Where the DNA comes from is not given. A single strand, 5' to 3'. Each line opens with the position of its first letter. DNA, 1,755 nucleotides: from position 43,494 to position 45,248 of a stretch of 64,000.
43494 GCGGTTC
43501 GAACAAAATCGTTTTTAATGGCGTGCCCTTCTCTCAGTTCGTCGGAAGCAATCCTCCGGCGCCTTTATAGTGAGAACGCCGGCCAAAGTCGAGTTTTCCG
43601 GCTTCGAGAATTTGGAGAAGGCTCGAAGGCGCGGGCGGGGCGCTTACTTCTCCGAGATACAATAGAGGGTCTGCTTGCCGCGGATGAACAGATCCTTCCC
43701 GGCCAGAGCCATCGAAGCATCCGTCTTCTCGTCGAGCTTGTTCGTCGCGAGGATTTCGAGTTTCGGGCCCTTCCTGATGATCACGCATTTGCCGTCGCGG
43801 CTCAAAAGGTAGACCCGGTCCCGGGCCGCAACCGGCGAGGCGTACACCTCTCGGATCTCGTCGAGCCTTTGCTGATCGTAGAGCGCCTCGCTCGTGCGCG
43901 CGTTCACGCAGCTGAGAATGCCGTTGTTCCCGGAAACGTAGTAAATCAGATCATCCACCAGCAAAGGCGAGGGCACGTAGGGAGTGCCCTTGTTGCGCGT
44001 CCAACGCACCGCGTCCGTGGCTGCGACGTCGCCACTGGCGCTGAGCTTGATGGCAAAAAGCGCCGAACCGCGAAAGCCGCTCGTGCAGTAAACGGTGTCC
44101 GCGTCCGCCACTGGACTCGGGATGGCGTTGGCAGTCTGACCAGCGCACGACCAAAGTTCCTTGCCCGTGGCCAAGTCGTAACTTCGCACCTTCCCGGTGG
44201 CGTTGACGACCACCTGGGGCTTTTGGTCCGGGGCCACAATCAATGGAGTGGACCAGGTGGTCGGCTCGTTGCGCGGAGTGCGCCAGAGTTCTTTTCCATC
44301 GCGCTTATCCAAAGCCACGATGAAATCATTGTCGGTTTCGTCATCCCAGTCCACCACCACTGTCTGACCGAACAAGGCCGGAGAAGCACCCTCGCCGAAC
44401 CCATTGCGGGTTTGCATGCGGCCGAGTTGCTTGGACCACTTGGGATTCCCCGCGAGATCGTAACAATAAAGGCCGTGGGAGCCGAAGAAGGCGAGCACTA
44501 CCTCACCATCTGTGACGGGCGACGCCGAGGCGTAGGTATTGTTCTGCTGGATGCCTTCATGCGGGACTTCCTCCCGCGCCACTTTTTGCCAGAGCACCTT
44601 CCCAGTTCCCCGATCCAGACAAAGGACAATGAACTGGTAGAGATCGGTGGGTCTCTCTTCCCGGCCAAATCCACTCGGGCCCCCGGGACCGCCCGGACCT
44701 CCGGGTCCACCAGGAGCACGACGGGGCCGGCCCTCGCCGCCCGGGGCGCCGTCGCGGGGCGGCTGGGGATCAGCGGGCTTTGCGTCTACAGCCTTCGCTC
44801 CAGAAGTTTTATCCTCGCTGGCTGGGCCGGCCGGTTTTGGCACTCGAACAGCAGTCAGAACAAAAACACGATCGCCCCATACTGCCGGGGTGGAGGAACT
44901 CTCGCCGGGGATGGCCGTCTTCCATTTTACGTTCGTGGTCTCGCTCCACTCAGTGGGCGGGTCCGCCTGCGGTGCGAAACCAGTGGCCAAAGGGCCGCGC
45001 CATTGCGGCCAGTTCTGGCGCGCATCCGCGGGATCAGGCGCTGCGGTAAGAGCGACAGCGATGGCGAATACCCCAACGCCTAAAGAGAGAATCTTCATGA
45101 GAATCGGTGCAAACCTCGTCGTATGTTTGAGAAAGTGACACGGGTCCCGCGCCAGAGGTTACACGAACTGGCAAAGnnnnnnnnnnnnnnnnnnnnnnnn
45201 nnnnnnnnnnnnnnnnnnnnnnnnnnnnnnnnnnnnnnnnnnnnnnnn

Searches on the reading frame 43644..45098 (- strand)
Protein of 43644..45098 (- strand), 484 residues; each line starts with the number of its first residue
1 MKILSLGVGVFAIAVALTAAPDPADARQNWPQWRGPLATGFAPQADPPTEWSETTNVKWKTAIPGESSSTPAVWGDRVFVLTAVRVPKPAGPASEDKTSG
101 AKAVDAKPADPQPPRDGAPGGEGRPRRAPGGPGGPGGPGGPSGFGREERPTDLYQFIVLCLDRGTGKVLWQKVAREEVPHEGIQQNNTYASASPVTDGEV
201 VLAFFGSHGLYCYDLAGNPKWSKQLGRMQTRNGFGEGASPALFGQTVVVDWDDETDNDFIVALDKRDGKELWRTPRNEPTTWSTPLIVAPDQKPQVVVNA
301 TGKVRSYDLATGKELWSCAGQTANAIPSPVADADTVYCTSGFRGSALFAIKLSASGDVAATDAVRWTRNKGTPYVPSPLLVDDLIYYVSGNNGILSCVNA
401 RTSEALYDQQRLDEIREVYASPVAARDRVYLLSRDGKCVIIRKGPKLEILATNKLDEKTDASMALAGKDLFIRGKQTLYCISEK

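Call 3: search_protein_families(library=pfam, proteins=[window:43644-45098:-], max_evalue=0.1)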
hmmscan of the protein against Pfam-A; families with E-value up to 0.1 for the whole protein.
window:43644-45098:- (484 aa): 6 families
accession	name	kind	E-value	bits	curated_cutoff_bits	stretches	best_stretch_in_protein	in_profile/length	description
PF13360.13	PQQ_2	-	4e-27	95.8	27.6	1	158-404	5-228/233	Outer membrane protein assembly factor BamB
PF13570.13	Beta-prop_ACSF4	-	4.2e-14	53.1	133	1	157-438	72-324/329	Beta-alanine-activating enzyme, beta-propeller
PF01011.28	PQQ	-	2.3e-06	27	26.7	0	279-318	166-206/595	Glucose/ethanol/alcohol dehydrogenase, beta-propeller domain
PF25293.1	Beta-prop_EMC1_N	-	0.00048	20.3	34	1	255-324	38-107/219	EMC1 N-terminal beta-propeller domain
PF23727.1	Beta-prop_FAM234A_B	-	0.023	13.6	26.4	0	259-322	53-120/467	FAM234A/B beta-propeller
PF13590.11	DUF4136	-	0.06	14.2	32.8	0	130-185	80-134/152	Domain of unknown function (DUF4136)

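Call 4: search_protein_families(library=ncbifam, proteins=[window:43644-45098:-], max_evalue=0.1)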
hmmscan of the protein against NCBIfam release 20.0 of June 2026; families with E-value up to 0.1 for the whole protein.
window:43644-45098:- (484 aa): 7 families
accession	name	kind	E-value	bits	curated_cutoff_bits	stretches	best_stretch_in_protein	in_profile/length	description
TIGR03300.1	assembly_YfgL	equivalog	1.2e-10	40.7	285.2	1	186-471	53-324/377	outer membrane protein assembly factor BamB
NF008351.0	PRK11138.1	equivalog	4.5e-09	35.3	423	1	158-441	132-391/394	outer membrane protein assembly factor BamB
TIGR03075.1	PQQ_enz_alc_DH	subfamily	6e-06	25.1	480.05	1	258-317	130-196/530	PQQ-dependent dehydrogenase, methanol/ethanol family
TIGR04528.1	acido_non_PQQ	subfamily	0.00012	21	650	1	256-319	399-460/493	acido-empty-quinoprotein group A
TIGR03074.1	PQQ_membr_DH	subfamily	0.015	13.2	832.65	0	256-305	719-768/783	membrane-bound PQQ-dependent dehydrogenase, glucose/quinate/shikimate family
NF041516.1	PA2928_fam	subfamily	0.03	13.7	70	0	258-317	69-126/376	PA2928 family protein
TIGR04534.2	ELWxxDGT_rpt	domain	0.096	12.8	65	0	261-274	6-19/47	ELWxxDGT repeat protein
